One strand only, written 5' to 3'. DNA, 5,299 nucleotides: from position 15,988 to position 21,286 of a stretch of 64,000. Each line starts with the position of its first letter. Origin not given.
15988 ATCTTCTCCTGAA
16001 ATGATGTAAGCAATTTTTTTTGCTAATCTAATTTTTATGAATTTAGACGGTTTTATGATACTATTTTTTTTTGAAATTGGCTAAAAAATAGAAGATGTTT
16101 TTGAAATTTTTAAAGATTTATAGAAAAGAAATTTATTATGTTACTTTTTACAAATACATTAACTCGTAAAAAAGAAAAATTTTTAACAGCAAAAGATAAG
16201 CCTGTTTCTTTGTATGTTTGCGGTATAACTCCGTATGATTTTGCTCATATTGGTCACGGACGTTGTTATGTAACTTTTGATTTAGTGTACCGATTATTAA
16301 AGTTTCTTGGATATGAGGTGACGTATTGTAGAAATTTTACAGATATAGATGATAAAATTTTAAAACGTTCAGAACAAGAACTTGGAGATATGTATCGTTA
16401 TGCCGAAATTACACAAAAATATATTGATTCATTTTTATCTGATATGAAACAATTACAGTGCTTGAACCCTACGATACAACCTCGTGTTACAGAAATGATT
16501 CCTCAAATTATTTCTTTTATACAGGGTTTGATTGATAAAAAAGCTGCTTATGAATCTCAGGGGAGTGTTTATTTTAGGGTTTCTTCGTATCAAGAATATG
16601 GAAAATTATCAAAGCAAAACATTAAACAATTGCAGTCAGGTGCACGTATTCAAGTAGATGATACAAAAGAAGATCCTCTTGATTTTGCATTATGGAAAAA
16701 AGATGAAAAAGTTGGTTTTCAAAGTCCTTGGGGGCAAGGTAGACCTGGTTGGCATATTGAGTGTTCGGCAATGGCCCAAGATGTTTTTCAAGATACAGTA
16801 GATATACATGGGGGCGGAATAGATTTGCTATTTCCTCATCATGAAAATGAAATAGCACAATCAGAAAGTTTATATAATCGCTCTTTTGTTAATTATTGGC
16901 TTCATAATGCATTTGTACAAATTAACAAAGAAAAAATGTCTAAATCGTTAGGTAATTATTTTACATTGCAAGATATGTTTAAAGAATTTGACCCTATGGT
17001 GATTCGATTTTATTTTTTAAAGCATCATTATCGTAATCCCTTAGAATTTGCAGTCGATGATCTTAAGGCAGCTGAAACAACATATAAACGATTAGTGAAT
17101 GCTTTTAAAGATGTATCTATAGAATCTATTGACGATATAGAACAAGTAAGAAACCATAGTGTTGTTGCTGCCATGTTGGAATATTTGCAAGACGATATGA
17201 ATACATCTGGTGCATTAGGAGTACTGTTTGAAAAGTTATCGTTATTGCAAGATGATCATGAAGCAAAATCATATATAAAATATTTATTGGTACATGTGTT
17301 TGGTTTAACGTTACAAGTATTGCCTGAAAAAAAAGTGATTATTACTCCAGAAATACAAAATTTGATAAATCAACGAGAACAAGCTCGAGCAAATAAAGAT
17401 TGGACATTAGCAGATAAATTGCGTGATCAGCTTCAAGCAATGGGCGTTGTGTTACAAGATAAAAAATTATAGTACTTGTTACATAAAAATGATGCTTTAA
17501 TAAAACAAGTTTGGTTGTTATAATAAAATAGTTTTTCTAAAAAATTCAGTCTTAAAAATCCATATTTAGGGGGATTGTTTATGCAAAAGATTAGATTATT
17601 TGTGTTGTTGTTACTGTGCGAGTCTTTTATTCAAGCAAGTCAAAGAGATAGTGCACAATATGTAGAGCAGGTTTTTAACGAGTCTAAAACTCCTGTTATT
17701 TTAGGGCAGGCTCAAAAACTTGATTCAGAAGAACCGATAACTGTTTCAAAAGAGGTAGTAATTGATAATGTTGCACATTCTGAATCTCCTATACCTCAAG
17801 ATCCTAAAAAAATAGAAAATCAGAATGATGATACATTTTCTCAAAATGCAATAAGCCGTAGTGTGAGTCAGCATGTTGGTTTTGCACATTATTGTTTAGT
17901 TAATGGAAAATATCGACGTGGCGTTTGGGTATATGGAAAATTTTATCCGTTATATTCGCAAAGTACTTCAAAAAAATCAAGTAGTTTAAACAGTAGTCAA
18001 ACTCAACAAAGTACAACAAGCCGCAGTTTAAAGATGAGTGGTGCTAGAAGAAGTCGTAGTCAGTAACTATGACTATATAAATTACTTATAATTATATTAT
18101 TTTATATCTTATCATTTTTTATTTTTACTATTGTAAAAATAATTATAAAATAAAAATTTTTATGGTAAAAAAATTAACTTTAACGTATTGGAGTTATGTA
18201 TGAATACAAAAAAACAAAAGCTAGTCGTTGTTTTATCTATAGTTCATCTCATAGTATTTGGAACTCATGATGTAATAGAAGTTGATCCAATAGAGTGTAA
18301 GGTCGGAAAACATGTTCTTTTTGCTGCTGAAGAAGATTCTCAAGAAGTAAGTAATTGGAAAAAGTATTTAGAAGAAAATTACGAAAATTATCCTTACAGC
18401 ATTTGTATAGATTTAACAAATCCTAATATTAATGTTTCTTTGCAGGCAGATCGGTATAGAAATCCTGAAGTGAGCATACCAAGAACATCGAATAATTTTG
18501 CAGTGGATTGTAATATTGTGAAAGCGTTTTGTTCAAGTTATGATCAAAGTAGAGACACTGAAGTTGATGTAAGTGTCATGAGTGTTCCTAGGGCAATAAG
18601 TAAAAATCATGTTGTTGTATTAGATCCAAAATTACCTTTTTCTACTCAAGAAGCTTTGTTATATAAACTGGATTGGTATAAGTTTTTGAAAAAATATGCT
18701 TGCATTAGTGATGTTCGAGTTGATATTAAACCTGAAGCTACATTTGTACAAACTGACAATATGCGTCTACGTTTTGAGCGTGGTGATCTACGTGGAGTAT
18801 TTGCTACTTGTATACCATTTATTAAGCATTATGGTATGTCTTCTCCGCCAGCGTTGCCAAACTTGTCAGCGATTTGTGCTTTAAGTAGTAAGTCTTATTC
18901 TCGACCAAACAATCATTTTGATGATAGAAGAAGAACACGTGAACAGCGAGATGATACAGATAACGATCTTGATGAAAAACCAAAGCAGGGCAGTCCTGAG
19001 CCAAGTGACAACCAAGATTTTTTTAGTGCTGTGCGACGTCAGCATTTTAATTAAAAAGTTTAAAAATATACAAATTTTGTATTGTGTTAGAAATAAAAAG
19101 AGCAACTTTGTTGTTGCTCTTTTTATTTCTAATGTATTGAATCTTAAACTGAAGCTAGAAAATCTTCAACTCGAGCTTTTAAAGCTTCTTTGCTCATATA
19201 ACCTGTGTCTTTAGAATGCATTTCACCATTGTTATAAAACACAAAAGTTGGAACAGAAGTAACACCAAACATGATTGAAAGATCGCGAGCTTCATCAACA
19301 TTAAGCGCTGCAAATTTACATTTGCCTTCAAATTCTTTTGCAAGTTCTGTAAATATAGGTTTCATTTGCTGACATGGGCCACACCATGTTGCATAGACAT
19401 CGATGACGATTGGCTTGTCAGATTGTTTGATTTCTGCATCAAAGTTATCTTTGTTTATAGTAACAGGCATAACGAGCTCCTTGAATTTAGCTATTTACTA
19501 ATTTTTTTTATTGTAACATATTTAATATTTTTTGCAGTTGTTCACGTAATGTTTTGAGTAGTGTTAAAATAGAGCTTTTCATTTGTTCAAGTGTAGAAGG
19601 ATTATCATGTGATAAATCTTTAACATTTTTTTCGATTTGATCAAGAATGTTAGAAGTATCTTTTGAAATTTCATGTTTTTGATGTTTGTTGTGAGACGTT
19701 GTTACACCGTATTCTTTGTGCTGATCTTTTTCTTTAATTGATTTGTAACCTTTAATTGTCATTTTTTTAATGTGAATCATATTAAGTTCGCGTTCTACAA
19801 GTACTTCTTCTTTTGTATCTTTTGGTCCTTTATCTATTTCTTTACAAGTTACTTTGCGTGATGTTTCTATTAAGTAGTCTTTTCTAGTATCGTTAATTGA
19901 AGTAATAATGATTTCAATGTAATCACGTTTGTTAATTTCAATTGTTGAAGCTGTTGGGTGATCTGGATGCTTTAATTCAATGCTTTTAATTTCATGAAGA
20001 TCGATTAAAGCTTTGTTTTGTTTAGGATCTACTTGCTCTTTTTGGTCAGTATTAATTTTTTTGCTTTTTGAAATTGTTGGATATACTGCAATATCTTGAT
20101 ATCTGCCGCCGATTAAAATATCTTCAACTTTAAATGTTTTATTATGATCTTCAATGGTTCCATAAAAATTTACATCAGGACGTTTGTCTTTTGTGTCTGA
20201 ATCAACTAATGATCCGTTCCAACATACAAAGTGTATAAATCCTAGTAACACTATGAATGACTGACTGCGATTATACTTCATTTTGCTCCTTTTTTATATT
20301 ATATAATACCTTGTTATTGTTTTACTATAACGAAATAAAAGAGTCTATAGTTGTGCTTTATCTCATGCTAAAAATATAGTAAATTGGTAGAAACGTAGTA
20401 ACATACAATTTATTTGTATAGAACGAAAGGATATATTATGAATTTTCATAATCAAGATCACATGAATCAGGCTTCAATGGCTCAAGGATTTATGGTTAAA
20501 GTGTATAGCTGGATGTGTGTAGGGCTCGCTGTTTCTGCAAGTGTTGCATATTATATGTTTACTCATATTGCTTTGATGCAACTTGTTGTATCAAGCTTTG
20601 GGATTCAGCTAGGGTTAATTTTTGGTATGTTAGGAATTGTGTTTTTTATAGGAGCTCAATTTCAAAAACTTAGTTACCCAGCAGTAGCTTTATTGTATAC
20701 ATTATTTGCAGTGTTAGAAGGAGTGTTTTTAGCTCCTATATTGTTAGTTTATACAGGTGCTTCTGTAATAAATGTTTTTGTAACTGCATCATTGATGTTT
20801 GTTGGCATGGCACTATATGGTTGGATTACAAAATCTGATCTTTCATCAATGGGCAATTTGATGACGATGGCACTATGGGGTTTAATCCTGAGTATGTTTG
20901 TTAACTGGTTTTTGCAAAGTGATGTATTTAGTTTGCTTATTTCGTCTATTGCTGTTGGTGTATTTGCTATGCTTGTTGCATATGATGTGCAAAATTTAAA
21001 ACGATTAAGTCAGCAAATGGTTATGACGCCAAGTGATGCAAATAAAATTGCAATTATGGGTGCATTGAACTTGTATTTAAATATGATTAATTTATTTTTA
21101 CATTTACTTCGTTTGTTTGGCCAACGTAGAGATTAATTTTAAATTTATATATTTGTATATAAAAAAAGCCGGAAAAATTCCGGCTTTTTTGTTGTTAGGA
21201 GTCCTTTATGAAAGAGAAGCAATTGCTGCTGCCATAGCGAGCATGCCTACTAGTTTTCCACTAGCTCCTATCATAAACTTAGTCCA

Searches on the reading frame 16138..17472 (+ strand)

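Call 59: search_protein_families(library=pfam, proteins=[window:16138-17472:+], max_evalue=0.00001)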
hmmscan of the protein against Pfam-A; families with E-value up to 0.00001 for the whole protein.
window:16138-17472:+ (444 aa): 4 families
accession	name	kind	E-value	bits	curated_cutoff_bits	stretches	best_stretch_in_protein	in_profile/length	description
PF01406.26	tRNA-synt_1e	-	1.2e-121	406.2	27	1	18-312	5-299/301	tRNA synthetases class I (C) catalytic domain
PF01921.24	tRNA-synt_1f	-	4.5e-09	36.1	27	1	259-324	274-340/360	tRNA synthetases class I (K)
PF23493.1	CysS_C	-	5e-09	36.6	23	1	403-443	5-45/51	Cysteinyl-tRNA ligase anticodon binding domain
PF09334.17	tRNA-synt_1g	-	1.8e-06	27.5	20.1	0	255-309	316-371/391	tRNA synthetases class I (M)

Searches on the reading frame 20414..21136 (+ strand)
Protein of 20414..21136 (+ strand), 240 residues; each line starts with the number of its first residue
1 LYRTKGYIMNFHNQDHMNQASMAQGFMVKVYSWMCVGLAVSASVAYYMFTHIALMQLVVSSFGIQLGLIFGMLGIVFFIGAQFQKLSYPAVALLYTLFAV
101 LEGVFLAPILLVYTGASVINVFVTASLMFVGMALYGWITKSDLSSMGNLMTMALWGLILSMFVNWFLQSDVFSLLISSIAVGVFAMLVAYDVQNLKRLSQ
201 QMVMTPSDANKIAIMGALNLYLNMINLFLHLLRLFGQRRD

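Call 60: search_protein_families(library=pfam, proteins=[window:20414-21136:+], max_evalue=0.00001)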
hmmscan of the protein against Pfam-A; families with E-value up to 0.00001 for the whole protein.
window:20414-21136:+ (240 aa): 1 family
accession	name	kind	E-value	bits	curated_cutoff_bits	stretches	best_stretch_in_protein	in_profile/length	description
PF01027.25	Bax1-I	-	2.1e-49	168.5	34.1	1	25-235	2-207/207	Inhibitor of apoptosis-promoting Bax1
